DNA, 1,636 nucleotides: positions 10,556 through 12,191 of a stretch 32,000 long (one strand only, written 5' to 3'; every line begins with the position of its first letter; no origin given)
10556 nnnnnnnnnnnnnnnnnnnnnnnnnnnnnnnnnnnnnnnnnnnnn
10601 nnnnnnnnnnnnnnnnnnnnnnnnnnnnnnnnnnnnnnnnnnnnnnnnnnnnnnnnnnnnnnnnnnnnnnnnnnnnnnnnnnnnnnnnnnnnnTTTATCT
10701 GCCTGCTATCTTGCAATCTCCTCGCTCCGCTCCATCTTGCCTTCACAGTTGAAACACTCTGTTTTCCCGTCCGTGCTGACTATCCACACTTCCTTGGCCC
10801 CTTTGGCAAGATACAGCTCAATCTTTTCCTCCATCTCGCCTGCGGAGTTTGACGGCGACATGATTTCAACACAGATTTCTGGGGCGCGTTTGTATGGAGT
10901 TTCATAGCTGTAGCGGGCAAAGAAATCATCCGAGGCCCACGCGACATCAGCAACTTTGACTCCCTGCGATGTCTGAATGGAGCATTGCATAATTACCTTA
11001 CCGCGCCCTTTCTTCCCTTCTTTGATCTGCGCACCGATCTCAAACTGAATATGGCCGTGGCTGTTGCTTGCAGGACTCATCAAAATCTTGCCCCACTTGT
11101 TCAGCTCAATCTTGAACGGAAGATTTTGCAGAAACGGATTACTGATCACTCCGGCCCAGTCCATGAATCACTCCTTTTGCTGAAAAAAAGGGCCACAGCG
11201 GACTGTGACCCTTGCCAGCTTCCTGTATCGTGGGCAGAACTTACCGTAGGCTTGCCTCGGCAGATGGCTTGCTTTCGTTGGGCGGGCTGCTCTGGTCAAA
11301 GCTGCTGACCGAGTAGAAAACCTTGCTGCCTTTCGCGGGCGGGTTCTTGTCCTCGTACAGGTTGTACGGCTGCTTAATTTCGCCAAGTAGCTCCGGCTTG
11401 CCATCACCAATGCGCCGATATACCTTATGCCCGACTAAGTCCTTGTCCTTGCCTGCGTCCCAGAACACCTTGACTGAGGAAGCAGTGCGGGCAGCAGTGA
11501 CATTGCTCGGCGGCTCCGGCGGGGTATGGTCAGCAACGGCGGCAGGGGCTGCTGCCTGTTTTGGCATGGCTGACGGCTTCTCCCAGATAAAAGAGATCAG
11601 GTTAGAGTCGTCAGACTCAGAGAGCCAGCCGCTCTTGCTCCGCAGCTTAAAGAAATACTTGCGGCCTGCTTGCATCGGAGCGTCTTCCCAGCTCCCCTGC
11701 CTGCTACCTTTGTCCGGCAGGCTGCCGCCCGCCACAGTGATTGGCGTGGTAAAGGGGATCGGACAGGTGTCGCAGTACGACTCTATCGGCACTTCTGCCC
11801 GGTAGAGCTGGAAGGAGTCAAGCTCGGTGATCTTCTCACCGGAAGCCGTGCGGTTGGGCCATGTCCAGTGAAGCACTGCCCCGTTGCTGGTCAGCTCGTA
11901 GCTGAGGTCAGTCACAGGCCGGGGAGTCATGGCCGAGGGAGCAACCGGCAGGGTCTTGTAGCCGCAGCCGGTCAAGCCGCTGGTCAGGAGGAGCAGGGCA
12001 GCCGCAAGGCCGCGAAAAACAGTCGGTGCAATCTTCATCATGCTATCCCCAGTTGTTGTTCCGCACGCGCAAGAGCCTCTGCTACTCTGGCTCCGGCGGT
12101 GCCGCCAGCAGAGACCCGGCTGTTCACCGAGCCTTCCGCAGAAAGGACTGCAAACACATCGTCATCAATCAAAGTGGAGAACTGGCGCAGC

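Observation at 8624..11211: Uma2-fold nuclease gene plus NB-ARC/TPR STAND ATPase: a compact NLR-like two-gene module inserted in the arg-lys gene string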

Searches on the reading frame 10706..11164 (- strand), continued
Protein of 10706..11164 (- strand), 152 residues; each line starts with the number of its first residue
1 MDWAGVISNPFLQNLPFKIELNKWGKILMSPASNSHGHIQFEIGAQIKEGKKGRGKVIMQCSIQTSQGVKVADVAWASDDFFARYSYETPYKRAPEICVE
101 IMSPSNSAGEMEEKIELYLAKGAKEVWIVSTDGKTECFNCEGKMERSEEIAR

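Call 70: fold_search(model_id=the predicted structure, library=pdb)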
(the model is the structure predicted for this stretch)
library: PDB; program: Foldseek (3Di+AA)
matches with E <= 10: 651; with E <= 0.001: 8
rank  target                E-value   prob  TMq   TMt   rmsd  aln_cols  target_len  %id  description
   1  1wdj_A                2.9e-08  1.00  0.56  0.47   6.6       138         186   19  Crystal structure of TT1808 from Thermus thermophilus HB8 (released 2004-11-17)
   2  6okh_B                7.7e-08  1.00  0.62  0.54   7.6       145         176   21  Structure of an uncharacterized protein from Leptospira borgpetersenii serovar Hardjo-bovis (strain JB197) (released 2019-05-08)
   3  9y1l_A                9.9e-08  1.00  0.59  0.59   4.9       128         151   23  Crystal Structure of Putative Restriction Endonuclease Domain-Containing Protein from Leptospirillum ferriphilum YSK (released 2025-09-10)
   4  3ot2_A                1.2e-07  1.00  0.55  0.47   7.1       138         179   21  Crystal structure of a putative nuclease belonging to DUF820 (Ava_3926) from Anabaena variabilis ATCC 29413 at 1.96 A  (released 2010-10-06)
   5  9y1l_B                2.3e-07  1.00  0.61  0.60   3.6       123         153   25  Crystal Structure of Putative Restriction Endonuclease Domain-Containing Protein from Leptospirillum ferriphilum YSK (released 2025-09-10)
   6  6okh_A                2.4e-07  1.00  0.62  0.54   6.9       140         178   21  Structure of an uncharacterized protein from Leptospira borgpetersenii serovar Hardjo-bovis (strain JB197) (released 2019-05-08)
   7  1wdj_B                3.8e-07  1.00  0.61  0.61   4.9       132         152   20  Crystal structure of TT1808 from Thermus thermophilus HB8 (released 2004-11-17)
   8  3ijm_B                7.8e-04  1.00  0.50  0.52   4.0       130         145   12  The structure of a restriction endonuclease-like fold superfamily protein from Spirosoma linguale. (released 2009-09-22)
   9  3ijm_A                1.7e-02  0.99  0.50  0.52   4.0       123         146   10  The structure of a restriction endonuclease-like fold superfamily protein from Spirosoma linguale. (released 2009-09-22)
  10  8ibw_C                1.7e-02  0.87  0.33  0.07   5.3       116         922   15  Structure of R2 with 3'UTR and DNA in binding state (released 2023-09-20)
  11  8gh6_A                1.8e-02  0.82  0.33  0.08   5.5       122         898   14  Bombyx mori R2 retrotransposon initiating target-primed reverse transcription (released 2023-04-05)
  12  8hmy_D                2.1e-02  0.75  0.32  0.36   6.7       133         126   10  Cryo-EM structure of the human pre-catalytic TSEN/pre-tRNA complex (released 2023-04-19)
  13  4r5q                  2.9e-02  0.94  0.40  0.29   7.4       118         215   14  Crystal structure and nuclease activity of the CRISPR-associated Cas4 protein Pcal_0546 from Pyrobaculum calidifontis co (released 2014-09-17)
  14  8iby_C                2.9e-02  0.87  0.36  0.08   4.9       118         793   16  Structure of R2 with 5'ORF (released 2023-09-20)
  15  1y88                  3.3e-02  0.93  0.36  0.31   4.8       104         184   14  Crystal Structure of Protein of Unknown Function AF1548 (released 2004-12-21)
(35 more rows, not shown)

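Call 78: search_protein_families(library=ncbifam, proteins=[window:10706-11164:-], max_evalue=0.001)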
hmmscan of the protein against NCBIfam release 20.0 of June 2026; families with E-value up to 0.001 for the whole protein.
window:10706-11164:- (152 aa): 0 families

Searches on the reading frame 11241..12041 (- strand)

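Call 3: search_protein_families(library=pfam, proteins=[window:11241-12041:-], max_evalue=0.01)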
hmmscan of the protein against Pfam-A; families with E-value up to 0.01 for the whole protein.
window:11241-12041:- (266 aa): 1 family
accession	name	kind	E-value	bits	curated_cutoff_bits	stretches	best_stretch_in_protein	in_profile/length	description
PF00041.27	fn3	-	0.00085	19.9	25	0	42-136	2-69/84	Fibronectin type III domain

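Call 78: search_protein_families(library=ncbifam, proteins=[window:11241-12041:-], max_evalue=0.001)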
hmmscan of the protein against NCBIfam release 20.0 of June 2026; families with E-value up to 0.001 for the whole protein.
window:11241-12041:- (266 aa): 0 families
